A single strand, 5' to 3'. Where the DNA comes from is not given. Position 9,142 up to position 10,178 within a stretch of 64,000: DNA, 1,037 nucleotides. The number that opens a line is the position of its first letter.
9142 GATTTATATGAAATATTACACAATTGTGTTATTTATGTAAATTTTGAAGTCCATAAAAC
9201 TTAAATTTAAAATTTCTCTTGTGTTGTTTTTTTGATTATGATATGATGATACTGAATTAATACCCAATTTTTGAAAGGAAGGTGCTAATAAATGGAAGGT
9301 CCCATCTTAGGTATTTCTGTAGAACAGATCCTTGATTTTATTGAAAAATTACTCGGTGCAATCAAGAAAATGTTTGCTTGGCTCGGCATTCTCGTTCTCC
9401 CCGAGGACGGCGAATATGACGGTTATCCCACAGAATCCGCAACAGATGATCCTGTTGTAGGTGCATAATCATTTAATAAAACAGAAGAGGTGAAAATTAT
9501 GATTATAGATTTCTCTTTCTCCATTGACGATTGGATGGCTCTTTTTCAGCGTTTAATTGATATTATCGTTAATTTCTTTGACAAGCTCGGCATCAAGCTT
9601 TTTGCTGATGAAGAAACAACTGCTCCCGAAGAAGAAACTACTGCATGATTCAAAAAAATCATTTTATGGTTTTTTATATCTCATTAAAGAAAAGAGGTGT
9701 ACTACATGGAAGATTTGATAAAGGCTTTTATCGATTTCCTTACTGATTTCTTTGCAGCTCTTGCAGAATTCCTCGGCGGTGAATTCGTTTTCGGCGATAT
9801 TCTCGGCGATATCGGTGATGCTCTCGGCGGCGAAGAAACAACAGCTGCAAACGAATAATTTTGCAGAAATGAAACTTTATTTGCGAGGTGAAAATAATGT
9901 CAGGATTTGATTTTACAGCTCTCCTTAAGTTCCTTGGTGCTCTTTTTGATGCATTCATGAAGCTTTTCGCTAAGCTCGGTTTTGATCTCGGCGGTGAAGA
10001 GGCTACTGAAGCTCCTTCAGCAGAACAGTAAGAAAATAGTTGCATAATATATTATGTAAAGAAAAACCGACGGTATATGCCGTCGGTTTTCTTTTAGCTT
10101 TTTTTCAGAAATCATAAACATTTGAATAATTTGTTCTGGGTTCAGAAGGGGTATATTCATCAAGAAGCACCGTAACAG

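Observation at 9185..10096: Array A: four unannotated tandem genes for leaderless, strongly acidic amphipathic mini-proteins (44-58 aa)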

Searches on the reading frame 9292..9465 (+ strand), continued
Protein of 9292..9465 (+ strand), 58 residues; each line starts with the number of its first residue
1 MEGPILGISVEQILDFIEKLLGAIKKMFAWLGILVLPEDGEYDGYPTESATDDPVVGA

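Call 50: search_solved_structures(query=A3, max_evalue=10, show_alignments=2)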
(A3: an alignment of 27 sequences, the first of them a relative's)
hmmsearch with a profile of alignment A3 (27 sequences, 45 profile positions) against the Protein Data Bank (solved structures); distinct sequences matched with E-value up to 10: 5.
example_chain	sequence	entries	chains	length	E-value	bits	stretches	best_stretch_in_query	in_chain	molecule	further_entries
6uhi_A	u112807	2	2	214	0.41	13.7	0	22-41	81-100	Ryanodine receptor 1 chimera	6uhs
9bkb_A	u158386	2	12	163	0.49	13.5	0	18-35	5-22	Rid family protein ACIAD3089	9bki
7xkg_A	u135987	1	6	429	0.62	13.2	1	16-36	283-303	Acyl-CoA transferase/carnitine dehydratase-like protein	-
8apq_A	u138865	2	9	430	0.83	12.8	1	16-37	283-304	2-methylfumaryl-CoA isomerase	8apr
3u7r_A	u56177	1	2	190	1.4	12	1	11-30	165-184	NADPH-dependent FMN reductase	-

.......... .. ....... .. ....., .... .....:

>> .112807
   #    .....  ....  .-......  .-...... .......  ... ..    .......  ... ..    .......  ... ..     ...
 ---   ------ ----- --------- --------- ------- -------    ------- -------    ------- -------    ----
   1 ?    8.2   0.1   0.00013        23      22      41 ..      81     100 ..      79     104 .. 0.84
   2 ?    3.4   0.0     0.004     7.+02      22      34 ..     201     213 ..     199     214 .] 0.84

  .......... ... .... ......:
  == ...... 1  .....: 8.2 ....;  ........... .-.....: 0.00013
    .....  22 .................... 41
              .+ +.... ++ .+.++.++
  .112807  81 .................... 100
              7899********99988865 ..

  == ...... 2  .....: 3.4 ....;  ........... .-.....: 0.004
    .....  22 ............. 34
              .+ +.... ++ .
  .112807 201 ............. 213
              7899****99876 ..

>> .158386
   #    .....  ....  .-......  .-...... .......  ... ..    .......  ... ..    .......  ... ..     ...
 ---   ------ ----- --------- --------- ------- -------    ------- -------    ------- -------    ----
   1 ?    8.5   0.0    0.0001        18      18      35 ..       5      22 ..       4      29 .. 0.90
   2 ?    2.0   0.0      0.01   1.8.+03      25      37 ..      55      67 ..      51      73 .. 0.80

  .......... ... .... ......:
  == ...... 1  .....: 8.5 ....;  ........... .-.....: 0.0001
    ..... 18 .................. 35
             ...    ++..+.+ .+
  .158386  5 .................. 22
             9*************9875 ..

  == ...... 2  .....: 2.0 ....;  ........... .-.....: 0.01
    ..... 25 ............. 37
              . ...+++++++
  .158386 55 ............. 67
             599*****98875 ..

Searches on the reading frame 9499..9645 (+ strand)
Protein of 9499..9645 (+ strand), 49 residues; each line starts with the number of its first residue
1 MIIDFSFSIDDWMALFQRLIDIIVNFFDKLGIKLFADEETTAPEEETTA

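Call 3: search_protein_families(library=pfam, proteins=[window:9499-9645:+], max_evalue=10)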
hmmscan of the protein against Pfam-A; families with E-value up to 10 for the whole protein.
seq(49 aa): 1 family
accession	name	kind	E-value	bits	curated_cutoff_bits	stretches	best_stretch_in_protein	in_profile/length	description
PF24880.1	DUF7738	-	0.11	13.4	24.6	1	3-41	16-59/103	Domain of unknown function (DUF7738)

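Call 4: search_protein_families(library=ncbifam, proteins=[window:9499-9645:+], max_evalue=10)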
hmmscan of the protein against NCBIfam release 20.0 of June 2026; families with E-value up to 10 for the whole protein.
seq(49 aa): 0 families

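Call 38: search_protein_families(library=phrogs, proteins=[window:9499-9645:+], max_evalue=1)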
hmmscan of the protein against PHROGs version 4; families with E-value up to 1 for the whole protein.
seq(49 aa): 0 families

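Call 42: search_protein_families(library=padloc, proteins=[window:9499-9645:+], max_evalue=1)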
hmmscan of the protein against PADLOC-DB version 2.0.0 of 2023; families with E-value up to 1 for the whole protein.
seq(49 aa): 0 families

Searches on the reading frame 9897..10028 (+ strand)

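Call 3: search_protein_families(library=pfam, proteins=[window:9897-10028:+], max_evalue=10)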
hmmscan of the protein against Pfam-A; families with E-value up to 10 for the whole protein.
seq(44 aa): 0 families

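Call 4: search_protein_families(library=ncbifam, proteins=[window:9897-10028:+], max_evalue=10)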
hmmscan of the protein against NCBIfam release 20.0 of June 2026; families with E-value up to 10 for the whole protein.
seq(44 aa): 0 families

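Call 38: search_protein_families(library=phrogs, proteins=[window:9897-10028:+], max_evalue=1)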
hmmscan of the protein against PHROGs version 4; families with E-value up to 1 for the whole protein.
seq(44 aa): 1 family
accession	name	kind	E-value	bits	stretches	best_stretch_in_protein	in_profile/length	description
phrog_14986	-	unknown function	0.071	14.5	1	4-29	52-76/76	-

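Call 42: search_protein_families(library=padloc, proteins=[window:9897-10028:+], max_evalue=1)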
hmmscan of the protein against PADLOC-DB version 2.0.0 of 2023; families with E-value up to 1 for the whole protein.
seq(44 aa): 0 families
